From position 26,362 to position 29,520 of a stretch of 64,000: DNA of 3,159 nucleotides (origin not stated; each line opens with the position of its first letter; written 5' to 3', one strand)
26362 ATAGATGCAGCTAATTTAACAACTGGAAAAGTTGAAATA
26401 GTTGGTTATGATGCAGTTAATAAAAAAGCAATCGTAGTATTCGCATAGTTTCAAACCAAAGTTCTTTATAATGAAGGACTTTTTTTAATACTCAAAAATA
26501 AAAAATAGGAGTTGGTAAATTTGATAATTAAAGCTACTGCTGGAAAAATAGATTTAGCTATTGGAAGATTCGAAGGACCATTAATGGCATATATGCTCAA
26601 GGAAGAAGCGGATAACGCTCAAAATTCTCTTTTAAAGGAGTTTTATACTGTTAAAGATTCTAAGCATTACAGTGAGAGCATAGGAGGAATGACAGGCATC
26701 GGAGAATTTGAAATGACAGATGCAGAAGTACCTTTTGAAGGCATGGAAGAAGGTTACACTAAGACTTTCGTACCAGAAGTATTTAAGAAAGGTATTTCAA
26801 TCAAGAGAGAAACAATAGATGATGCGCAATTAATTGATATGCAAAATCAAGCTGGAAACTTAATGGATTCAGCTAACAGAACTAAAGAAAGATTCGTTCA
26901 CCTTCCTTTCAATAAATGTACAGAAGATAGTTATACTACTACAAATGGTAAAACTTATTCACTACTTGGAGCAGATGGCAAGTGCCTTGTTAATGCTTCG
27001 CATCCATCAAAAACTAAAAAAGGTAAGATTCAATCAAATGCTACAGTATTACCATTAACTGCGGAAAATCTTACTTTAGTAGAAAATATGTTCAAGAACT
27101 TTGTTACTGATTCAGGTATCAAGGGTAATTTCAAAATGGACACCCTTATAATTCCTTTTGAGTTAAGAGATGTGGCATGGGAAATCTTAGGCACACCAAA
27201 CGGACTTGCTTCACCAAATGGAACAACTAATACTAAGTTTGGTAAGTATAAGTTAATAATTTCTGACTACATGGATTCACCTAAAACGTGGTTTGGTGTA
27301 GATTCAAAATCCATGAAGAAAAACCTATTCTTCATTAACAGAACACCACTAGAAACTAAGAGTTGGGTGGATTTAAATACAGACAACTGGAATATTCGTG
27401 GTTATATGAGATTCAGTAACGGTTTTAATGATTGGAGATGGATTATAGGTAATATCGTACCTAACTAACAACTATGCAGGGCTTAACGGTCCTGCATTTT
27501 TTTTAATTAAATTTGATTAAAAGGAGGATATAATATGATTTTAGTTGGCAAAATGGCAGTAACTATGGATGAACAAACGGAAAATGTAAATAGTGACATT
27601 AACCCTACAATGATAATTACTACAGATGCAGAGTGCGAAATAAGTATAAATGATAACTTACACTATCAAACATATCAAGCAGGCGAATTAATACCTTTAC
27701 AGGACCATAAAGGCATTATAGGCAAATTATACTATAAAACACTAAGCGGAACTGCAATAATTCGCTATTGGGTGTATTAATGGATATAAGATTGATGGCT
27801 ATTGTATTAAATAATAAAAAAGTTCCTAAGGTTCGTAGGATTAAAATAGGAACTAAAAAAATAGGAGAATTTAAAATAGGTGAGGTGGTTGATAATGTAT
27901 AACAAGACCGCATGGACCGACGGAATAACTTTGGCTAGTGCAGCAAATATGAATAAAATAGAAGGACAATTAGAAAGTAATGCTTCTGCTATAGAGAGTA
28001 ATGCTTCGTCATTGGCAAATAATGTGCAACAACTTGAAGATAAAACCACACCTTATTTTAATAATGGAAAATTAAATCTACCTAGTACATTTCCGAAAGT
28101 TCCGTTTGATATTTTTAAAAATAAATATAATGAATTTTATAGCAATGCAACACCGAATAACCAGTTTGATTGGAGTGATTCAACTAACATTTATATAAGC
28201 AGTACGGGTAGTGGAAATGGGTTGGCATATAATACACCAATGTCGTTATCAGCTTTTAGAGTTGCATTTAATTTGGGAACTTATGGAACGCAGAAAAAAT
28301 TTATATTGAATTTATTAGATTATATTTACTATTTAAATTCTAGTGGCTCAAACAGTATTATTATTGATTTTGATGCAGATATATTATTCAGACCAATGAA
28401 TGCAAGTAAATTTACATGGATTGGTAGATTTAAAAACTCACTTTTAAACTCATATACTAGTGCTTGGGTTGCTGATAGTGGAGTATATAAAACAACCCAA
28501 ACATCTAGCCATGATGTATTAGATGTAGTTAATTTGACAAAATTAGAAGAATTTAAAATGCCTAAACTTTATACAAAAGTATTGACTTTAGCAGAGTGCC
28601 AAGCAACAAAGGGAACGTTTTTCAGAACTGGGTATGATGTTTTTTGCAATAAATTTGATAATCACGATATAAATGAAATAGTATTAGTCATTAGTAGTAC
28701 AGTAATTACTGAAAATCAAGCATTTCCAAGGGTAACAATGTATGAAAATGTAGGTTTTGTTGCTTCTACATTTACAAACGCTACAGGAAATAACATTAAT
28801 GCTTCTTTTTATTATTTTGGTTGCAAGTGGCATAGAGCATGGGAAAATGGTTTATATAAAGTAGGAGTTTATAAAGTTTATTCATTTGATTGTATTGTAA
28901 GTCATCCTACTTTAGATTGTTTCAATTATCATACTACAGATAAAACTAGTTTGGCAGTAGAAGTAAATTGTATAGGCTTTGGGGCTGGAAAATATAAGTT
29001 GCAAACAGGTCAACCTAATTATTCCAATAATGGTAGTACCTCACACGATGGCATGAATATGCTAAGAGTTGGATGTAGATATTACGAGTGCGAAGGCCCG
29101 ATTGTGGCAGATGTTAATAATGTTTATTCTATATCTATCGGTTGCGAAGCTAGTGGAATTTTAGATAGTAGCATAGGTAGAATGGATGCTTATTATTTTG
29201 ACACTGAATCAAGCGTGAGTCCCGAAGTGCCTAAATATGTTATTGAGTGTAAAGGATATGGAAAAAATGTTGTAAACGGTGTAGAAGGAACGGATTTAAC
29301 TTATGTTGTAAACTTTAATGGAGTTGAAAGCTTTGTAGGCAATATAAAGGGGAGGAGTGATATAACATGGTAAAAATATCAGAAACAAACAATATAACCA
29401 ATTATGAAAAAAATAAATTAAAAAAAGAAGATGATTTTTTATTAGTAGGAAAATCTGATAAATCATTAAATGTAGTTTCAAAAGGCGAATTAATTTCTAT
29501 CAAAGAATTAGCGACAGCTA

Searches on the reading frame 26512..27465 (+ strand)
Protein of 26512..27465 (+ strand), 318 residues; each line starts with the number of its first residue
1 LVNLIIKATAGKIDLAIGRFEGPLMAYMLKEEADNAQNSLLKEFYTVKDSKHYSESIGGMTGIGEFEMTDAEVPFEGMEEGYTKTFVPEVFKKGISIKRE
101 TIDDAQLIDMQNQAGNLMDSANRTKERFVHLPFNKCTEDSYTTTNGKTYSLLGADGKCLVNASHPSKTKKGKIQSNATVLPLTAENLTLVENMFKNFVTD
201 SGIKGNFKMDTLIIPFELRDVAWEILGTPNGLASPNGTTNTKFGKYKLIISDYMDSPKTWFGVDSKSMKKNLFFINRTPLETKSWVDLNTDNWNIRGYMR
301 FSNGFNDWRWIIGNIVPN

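Call 70: search_protein_families(library=phrogs, proteins=[window:26512-27465:+], max_evalue=0.00001)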
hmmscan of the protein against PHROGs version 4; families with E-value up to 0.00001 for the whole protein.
window:26512-27465:+ (318 aa): 1 family
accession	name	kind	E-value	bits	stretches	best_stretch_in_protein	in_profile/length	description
phrog_371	-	head and packaging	6.2e-14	53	1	36-177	26-157/303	major head protein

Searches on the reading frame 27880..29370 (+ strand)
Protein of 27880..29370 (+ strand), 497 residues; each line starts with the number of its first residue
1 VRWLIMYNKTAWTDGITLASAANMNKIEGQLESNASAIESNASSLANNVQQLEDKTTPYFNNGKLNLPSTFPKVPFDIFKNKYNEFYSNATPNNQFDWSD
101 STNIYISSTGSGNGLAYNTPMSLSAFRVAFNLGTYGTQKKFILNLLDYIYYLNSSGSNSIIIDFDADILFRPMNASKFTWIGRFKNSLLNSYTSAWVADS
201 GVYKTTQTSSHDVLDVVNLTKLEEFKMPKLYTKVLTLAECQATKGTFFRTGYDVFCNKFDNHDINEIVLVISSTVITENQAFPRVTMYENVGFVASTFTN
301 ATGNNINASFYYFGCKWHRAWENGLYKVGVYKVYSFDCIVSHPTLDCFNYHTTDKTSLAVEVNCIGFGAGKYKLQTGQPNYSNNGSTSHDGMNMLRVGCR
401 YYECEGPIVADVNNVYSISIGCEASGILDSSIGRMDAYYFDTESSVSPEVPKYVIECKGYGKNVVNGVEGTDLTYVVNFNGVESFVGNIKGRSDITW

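Call 70: search_protein_families(library=phrogs, proteins=[window:27880-29370:+], max_evalue=0.00001)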
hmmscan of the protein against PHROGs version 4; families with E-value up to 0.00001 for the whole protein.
window:27880-29370:+ (497 aa): 2 families
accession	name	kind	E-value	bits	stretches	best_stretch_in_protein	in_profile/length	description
phrog_16653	-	other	2.1e-24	87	1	195-426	168-411/482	hydrolase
phrog_32409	-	tail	3.6e-20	72.9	1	198-488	595-873/884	tail fiber protein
